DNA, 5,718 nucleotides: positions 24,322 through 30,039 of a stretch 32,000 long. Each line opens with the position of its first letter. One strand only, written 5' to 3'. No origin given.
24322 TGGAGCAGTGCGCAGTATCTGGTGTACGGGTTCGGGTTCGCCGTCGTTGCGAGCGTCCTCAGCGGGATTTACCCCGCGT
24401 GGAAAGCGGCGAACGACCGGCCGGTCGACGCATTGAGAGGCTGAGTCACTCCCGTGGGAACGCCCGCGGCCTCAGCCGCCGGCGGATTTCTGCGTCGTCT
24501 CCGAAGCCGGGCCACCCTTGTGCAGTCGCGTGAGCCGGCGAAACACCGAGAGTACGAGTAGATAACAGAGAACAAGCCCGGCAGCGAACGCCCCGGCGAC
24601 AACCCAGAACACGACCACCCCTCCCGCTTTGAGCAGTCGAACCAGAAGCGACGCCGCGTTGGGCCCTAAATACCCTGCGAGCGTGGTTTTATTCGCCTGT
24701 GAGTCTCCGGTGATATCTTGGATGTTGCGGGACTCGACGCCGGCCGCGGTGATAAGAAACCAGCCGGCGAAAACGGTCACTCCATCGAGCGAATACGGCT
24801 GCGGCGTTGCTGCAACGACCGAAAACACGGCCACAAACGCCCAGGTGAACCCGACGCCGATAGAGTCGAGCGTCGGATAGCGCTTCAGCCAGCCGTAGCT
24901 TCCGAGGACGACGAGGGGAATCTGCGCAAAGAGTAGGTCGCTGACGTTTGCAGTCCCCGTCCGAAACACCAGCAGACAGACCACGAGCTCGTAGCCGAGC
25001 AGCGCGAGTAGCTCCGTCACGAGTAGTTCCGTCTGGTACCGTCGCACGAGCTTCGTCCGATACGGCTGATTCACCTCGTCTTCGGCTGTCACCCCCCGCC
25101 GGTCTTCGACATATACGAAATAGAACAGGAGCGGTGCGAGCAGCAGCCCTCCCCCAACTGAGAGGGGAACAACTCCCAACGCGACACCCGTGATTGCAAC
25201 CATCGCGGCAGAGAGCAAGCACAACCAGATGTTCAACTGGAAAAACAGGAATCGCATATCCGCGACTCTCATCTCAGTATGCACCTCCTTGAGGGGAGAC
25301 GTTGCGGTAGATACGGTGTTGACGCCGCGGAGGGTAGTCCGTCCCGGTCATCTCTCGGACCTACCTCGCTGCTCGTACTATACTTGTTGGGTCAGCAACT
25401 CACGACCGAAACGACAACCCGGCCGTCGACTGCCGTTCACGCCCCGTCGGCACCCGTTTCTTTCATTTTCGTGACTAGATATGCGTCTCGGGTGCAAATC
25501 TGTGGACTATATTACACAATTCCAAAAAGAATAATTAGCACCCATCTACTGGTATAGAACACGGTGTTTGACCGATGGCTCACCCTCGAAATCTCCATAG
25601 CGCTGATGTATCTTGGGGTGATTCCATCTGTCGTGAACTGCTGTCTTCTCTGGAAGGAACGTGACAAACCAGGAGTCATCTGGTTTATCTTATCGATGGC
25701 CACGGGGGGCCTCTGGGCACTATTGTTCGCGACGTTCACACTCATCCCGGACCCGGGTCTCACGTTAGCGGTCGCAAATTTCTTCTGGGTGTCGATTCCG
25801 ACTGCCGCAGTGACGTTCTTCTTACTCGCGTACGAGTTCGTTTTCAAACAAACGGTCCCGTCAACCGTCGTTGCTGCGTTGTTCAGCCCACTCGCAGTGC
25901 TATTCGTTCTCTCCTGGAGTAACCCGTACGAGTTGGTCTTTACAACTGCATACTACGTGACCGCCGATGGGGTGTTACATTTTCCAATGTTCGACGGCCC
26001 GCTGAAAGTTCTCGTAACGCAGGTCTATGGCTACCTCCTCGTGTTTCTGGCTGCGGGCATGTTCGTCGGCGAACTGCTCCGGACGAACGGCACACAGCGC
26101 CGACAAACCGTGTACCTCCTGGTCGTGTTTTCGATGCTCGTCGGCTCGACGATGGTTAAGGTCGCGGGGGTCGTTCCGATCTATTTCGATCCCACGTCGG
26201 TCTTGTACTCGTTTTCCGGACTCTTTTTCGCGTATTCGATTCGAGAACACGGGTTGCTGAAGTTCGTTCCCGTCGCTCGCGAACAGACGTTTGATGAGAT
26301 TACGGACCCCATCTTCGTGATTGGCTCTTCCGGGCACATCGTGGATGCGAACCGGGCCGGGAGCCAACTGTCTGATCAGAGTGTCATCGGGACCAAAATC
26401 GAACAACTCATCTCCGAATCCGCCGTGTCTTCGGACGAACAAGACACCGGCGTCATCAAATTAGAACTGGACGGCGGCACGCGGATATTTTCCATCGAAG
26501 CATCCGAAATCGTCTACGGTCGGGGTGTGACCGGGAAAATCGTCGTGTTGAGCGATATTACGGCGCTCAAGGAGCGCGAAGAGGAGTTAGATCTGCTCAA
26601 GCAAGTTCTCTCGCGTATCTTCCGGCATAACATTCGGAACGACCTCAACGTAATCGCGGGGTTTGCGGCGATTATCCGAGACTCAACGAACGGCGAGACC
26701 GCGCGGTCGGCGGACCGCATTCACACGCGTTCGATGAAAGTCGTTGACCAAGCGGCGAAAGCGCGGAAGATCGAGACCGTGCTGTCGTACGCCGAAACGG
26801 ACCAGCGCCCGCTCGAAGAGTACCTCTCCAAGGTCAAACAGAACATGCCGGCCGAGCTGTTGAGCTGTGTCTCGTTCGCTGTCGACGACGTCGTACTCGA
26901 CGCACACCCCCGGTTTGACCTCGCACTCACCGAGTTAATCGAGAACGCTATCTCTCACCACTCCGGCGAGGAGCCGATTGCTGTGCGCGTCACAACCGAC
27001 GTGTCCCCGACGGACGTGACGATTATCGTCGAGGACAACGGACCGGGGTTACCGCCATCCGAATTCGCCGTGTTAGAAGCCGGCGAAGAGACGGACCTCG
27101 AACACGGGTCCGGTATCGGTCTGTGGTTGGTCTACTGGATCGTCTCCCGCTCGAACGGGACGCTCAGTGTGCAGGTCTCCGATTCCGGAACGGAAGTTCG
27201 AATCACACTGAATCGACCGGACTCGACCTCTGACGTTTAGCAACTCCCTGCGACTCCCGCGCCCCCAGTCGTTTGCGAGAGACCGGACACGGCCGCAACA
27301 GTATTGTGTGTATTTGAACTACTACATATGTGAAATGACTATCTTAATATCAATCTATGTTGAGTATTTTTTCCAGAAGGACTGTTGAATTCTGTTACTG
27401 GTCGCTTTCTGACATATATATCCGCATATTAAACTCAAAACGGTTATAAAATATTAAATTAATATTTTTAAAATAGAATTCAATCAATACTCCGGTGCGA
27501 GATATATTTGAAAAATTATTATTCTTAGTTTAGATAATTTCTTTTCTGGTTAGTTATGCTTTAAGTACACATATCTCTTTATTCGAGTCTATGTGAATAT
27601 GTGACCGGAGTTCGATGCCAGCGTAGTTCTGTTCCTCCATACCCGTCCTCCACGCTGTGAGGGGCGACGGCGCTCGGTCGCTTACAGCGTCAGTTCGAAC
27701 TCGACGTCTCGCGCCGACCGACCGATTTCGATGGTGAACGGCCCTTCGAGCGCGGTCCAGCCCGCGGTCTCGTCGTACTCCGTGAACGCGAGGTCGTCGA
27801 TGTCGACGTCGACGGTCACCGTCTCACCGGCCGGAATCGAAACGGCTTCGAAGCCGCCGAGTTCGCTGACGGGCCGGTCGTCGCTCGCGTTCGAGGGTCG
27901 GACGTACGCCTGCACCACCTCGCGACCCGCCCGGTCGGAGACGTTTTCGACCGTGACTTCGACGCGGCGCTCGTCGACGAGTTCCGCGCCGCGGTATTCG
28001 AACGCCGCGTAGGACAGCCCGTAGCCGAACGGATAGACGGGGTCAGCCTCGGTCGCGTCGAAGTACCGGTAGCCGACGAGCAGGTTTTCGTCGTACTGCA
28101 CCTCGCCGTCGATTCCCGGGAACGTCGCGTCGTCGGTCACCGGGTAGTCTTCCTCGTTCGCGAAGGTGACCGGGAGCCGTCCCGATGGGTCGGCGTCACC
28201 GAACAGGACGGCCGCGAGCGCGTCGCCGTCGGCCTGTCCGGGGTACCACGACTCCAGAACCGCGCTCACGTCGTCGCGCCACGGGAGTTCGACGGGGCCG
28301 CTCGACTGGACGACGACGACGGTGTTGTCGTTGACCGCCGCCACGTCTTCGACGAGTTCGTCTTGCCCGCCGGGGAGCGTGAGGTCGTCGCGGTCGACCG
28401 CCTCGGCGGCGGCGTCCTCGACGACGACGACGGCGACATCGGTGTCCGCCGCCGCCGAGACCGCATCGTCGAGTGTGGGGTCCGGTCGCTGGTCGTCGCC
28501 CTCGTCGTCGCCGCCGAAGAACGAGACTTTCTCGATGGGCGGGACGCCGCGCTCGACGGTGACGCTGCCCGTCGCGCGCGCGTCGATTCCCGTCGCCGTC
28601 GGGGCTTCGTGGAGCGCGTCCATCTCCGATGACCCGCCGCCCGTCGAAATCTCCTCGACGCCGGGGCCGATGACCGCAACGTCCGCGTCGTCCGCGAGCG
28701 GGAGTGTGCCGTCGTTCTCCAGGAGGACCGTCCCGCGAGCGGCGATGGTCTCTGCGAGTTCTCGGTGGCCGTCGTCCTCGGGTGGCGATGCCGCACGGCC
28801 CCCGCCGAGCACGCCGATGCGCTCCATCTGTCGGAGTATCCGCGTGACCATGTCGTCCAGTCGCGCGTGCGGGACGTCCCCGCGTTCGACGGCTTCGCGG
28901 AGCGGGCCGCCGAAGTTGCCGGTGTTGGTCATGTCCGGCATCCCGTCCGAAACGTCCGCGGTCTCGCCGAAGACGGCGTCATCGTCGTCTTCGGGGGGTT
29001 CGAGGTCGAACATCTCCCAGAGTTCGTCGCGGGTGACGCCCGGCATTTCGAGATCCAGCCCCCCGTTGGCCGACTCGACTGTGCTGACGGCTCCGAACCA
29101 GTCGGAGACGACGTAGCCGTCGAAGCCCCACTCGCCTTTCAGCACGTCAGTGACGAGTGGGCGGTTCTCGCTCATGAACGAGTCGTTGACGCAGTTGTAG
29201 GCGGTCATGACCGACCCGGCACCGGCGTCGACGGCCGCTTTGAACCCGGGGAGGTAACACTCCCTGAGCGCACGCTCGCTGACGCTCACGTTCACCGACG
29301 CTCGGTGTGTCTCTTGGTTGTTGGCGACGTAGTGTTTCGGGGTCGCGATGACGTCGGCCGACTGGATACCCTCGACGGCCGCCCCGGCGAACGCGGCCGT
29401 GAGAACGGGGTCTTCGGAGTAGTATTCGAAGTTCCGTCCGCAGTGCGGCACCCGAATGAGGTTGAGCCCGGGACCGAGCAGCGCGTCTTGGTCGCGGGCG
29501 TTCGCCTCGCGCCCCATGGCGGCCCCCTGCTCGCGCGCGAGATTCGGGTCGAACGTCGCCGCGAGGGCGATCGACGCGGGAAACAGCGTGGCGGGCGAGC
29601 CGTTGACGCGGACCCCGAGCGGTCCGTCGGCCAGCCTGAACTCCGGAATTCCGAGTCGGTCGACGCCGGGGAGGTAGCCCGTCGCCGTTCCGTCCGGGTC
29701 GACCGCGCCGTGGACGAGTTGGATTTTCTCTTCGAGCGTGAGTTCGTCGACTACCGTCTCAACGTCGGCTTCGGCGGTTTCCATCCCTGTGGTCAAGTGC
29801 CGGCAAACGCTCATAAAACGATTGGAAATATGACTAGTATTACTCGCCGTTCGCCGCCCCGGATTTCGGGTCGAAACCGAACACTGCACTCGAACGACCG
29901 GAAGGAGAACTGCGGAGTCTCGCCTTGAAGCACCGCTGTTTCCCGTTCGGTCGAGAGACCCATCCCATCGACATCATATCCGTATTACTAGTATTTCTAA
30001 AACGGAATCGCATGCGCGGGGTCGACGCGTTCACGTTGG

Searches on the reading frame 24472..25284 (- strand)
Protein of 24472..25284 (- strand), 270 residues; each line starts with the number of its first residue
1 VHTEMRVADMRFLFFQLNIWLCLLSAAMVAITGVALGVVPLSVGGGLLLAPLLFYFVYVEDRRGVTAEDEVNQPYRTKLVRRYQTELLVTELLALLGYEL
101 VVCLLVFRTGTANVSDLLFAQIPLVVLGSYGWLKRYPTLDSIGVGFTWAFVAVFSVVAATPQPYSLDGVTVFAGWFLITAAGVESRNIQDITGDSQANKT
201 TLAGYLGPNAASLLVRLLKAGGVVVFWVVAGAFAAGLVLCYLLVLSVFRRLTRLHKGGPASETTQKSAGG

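Call 11: search_protein_families(library=pfam, proteins=[window:24472-25284:-], max_evalue=0.001)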
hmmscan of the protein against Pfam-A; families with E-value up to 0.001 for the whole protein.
window:24472-25284:- (270 aa): 1 family
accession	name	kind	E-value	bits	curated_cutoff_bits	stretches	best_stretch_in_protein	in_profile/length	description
PF01040.23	UbiA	-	1.1e-09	38.5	34.2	1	91-250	68-228/250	UbiA prenyltransferase family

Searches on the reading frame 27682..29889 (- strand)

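Call 11: search_protein_families(library=pfam, proteins=[window:27682-29889:-], max_evalue=0.001)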
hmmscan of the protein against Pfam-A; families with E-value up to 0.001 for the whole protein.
window:27682-29889:- (735 aa): 3 families
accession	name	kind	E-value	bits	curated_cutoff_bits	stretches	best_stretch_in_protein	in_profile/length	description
PF01915.27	Glyco_hydro_3_C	-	6.7e-55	186.6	31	1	387-627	1-200/200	Glycosyl hydrolase family 3 C-terminal domain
PF00933.27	Glyco_hydro_3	-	3.6e-43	148.6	27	1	78-269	60-256/316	Glycosyl hydrolase family 3 N terminal domain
PF14310.12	Fn3-like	-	2.4e-17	63.2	25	1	657-726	1-71/71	Fibronectin type III-like domain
